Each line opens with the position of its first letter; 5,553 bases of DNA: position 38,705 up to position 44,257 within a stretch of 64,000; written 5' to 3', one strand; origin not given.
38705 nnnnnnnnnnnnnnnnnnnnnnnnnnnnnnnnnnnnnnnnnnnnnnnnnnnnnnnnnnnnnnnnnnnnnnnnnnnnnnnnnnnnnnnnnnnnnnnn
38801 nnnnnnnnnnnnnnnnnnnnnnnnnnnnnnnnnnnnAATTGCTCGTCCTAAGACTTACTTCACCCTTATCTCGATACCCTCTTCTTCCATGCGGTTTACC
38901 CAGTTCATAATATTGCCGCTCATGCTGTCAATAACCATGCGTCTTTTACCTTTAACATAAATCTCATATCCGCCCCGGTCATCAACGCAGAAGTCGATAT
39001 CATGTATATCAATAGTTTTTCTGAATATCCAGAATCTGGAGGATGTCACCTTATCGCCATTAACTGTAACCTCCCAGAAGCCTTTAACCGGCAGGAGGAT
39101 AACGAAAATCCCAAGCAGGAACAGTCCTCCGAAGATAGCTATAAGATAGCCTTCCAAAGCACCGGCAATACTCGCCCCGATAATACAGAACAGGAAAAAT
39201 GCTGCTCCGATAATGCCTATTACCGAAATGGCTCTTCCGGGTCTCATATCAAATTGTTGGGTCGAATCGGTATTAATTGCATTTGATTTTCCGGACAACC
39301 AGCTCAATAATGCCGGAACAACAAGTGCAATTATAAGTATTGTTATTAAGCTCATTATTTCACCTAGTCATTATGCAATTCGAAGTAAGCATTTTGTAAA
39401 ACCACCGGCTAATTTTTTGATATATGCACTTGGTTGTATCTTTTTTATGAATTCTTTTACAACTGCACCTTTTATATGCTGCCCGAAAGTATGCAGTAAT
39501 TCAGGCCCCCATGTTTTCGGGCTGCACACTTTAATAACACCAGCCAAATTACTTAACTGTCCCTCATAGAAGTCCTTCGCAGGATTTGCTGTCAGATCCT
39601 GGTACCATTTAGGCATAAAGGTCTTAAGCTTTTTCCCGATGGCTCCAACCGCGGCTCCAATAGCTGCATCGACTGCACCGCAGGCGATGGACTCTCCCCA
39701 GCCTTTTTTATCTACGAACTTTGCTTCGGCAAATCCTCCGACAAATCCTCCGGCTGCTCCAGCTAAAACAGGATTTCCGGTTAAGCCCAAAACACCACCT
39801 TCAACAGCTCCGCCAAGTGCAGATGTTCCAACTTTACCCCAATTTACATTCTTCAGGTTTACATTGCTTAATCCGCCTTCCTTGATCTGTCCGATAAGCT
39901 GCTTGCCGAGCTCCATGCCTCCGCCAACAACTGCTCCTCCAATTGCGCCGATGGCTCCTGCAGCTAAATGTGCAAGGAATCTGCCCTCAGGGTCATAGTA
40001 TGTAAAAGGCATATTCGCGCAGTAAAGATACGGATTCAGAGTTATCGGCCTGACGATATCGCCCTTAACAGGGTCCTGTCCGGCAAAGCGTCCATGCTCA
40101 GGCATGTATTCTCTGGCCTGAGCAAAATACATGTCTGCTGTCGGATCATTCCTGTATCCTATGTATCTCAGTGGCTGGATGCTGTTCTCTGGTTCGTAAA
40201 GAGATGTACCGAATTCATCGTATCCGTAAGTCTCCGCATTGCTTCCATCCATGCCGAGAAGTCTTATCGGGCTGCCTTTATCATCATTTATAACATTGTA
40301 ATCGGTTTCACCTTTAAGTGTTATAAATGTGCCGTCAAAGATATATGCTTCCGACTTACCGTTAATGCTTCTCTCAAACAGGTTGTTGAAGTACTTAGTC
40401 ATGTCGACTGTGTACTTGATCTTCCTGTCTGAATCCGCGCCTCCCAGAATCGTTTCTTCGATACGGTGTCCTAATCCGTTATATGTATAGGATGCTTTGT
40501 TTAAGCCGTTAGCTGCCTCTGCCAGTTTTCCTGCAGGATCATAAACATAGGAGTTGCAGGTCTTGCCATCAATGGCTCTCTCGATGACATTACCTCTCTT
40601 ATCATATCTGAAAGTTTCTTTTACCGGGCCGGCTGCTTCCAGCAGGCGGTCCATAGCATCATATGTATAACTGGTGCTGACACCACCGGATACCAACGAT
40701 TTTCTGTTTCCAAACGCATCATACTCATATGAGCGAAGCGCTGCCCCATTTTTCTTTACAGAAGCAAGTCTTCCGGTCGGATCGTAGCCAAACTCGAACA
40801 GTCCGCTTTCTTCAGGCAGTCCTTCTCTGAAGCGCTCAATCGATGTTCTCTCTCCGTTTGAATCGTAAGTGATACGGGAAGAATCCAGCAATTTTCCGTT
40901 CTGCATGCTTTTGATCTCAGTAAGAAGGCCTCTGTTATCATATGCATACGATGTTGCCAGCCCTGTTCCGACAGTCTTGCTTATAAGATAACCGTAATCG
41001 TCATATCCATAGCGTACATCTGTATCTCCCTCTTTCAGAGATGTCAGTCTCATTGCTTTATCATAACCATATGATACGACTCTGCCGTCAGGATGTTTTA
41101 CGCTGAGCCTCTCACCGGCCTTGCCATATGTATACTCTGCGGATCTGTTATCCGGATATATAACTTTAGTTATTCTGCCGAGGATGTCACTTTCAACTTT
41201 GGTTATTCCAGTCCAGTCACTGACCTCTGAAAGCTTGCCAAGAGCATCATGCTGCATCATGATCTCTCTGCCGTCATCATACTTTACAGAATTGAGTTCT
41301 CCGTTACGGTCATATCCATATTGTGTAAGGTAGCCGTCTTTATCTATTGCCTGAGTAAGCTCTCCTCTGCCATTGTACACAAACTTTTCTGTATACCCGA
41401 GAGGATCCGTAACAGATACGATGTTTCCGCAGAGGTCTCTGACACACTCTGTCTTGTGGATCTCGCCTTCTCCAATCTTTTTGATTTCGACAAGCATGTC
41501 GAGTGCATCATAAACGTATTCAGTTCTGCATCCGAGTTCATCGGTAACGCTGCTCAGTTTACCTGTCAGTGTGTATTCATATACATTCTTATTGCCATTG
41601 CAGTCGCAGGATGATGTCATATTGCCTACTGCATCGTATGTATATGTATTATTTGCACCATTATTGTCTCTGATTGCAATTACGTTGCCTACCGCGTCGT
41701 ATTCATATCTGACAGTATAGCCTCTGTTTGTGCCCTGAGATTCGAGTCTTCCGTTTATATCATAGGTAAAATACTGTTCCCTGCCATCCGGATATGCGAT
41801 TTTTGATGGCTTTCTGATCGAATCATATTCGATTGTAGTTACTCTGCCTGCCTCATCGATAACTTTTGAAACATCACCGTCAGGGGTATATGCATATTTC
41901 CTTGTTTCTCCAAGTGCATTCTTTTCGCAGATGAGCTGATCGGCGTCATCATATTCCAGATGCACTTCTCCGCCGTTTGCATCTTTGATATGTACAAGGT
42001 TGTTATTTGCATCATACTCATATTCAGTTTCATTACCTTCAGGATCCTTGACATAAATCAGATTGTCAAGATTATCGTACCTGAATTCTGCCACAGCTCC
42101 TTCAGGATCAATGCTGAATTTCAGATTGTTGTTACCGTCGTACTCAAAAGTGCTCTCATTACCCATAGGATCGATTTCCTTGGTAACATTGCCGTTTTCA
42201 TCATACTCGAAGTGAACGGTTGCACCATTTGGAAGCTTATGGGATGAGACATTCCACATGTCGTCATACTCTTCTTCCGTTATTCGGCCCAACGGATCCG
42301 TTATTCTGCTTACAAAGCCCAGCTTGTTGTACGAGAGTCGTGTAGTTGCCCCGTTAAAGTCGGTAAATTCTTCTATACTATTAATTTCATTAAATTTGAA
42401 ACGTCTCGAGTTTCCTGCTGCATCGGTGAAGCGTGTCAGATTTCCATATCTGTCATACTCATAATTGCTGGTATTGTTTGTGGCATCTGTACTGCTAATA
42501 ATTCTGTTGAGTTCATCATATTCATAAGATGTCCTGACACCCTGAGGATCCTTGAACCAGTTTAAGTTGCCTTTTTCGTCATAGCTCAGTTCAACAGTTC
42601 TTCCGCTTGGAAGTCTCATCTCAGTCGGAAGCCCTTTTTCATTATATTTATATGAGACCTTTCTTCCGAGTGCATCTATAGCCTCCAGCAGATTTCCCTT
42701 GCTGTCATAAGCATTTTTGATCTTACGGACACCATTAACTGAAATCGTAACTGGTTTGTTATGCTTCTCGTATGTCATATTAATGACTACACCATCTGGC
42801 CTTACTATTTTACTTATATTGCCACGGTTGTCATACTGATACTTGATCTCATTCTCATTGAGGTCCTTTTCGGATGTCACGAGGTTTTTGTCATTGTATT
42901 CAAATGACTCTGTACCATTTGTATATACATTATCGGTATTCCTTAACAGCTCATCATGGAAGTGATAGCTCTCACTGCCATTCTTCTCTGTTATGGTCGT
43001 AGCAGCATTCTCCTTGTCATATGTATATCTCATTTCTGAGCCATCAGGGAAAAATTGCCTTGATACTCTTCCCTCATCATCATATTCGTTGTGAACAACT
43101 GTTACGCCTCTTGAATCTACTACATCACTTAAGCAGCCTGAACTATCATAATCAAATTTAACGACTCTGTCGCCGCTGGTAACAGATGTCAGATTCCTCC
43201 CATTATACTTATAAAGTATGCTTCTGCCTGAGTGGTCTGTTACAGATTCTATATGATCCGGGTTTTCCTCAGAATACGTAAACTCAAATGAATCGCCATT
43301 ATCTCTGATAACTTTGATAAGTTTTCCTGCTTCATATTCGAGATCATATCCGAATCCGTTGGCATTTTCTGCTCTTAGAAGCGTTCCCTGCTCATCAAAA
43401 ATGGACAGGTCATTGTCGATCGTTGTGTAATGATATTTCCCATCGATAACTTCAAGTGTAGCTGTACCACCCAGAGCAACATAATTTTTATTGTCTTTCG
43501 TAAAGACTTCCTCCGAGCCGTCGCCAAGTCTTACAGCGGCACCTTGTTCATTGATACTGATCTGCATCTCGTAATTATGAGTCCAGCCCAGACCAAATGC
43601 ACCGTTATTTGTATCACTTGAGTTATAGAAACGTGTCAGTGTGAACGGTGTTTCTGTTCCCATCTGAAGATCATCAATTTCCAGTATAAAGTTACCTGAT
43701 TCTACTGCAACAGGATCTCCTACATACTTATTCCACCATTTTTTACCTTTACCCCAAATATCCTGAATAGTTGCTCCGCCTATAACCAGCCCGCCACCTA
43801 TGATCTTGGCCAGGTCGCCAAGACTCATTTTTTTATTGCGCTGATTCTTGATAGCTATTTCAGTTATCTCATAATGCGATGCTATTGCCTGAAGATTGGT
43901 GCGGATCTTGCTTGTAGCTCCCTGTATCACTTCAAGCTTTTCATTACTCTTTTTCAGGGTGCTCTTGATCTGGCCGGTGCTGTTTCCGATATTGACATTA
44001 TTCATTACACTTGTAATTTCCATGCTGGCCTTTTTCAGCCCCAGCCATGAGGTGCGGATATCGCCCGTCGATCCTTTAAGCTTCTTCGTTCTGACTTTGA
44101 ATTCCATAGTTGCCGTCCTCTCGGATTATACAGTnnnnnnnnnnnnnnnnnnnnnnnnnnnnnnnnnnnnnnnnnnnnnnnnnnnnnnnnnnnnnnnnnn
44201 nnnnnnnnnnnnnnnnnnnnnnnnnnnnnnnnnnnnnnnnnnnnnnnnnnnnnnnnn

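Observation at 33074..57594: T7SSb-like secretion locus with EssC, YukD and WXG100 but no recognisable EssA, EssB or EsaA; FHA, LytTR, kinase and pseudo-protease genes occupy the operon instead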

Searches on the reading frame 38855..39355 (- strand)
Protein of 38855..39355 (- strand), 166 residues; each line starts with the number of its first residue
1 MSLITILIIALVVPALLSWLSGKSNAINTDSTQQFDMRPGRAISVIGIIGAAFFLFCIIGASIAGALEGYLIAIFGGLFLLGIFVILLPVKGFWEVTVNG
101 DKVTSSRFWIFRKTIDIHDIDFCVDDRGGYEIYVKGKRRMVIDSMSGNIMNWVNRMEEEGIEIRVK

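Call 4: search_protein_families(library=pfam, proteins=[window:38855-39355:-], max_evalue=0.01)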
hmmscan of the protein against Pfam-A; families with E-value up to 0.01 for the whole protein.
window:38855-39355:- (166 aa): 2 families
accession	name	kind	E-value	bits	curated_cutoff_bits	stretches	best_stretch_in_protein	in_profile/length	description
PF20197.3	DUF6560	-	7.8e-09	36.4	27.8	1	31-146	40-152/174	Family of unknown function (DUF6560)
PF03741.22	TerC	-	0.00063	20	27.8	1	42-125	32-116/178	Integral membrane protein TerC family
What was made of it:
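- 38855..39355 (-): Putative immunity protein (166 aa, 3 TM, DUF6560). Pfam DUF6560 (call 4).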

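Call 6: search_protein_families(library=ncbifam, proteins=[window:38855-39355:-], max_evalue=0.1)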
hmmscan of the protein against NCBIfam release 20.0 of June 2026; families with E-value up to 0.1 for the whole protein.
window:38855-39355:- (166 aa): 3 families
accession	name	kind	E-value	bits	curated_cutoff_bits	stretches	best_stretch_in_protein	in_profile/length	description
TIGR03716.1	R_switched_YkoY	subfamily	0.017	14.7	138.5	1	46-125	38-117/220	integral membrane protein, YkoY family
NF009286.0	PRK12646.1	equivalog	0.026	13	1063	1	60-97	157-194/800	DUF4040 family protein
NF009285.0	PRK12645.1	equivalog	0.048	11.9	1028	1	61-95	158-192/804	Na+/H+ antiporter subunit A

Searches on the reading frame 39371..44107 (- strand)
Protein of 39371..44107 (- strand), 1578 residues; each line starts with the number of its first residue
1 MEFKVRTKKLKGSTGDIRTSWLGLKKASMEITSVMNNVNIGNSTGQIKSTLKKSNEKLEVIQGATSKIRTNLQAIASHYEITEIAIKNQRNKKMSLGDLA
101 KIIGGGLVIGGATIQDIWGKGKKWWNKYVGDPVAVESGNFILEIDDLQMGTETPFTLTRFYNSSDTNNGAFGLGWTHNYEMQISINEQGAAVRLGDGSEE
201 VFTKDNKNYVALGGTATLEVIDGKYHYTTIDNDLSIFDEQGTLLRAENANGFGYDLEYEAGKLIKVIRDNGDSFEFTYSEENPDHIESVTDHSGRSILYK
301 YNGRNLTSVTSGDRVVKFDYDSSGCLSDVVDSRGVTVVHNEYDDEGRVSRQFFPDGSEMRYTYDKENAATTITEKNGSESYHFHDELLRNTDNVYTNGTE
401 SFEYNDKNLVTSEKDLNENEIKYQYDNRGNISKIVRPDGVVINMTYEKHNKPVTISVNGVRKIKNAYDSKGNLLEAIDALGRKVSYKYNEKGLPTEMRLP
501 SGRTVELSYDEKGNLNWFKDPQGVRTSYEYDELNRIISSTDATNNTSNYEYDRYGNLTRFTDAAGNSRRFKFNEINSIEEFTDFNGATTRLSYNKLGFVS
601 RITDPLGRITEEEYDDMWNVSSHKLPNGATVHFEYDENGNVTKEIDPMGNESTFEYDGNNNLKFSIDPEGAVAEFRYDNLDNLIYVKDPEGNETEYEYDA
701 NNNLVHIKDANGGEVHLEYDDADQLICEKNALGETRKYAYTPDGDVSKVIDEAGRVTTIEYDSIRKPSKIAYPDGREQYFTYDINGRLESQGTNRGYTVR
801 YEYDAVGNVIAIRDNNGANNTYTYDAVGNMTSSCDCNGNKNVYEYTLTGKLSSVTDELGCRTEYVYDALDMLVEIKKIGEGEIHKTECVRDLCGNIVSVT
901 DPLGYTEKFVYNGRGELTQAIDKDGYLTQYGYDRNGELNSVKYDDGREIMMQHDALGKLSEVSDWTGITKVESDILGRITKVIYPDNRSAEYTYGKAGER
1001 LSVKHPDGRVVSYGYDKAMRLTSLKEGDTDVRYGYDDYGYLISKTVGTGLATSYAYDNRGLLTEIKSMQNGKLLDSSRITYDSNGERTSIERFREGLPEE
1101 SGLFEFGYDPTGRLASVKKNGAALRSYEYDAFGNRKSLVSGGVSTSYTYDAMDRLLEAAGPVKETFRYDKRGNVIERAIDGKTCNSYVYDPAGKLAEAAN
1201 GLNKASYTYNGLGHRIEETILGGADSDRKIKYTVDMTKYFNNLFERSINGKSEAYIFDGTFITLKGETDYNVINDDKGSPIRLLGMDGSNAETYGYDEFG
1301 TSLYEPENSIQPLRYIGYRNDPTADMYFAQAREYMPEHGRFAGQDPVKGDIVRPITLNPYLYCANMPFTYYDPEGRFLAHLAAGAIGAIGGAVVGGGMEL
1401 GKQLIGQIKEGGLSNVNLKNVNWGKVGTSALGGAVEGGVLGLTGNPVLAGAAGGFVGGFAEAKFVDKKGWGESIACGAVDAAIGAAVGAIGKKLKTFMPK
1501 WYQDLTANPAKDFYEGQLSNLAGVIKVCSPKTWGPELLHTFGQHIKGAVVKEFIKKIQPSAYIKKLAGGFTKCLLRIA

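Call 4: search_protein_families(library=pfam, proteins=[window:39371-44107:-], max_evalue=0.01)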
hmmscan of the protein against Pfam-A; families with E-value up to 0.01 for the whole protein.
window:39371-44107:- (1578 aa): 5 families
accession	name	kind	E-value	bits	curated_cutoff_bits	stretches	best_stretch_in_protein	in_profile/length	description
PF05593.20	RHS_repeat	-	4.3e-110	358.9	22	16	677-713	1-37/38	RHS Repeat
PF20148.4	DUF6531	-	4.6e-19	69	24.1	1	130-202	1-74/74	Domain of unknown function (DUF6531)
PF25023.1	TEN_YD-shell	-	1e-13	50.7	50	2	1039-1365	565-888/909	Teneurin YD-shell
PF24085.1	DUF7370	-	0.0047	17.7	27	0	619-640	65-86/124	Family of unknown function (DUF7370)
PF06004.18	DUF903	-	0.0088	16.4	27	0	550-580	19-49/49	Bacterial protein of unknown function (DUF903)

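Call 6: search_protein_families(library=ncbifam, proteins=[window:39371-44107:-], max_evalue=0.1)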
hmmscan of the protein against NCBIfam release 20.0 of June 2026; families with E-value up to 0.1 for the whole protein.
window:39371-44107:- (1578 aa): 3 families
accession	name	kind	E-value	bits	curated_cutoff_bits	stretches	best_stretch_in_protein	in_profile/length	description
NF041261.1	RHS_core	equivalog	7.4e-88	295.7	2000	6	667-878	466-678/1261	RHS element core protein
TIGR01643.1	YD_repeat_2x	repeat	9.6e-88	285.5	15.8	13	530-570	1-41/42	YD repeat-containing protein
TIGR03696.1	Rhs_assc_core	domain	2.8e-13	50.1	32.5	1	1296-1375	1-75/76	RHS repeat-associated core domain-containing protein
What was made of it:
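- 39371..44107 (-): Rhs effector (1578 aa): N-terminal P120/WXG-like helical domain, DUF6531, YD shell, C-terminal glycine-zipper hydrophobic toxin domain. Pfam RHS_repeat E=4e-110, DUF6531, Rhs core (calls 4, 6).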
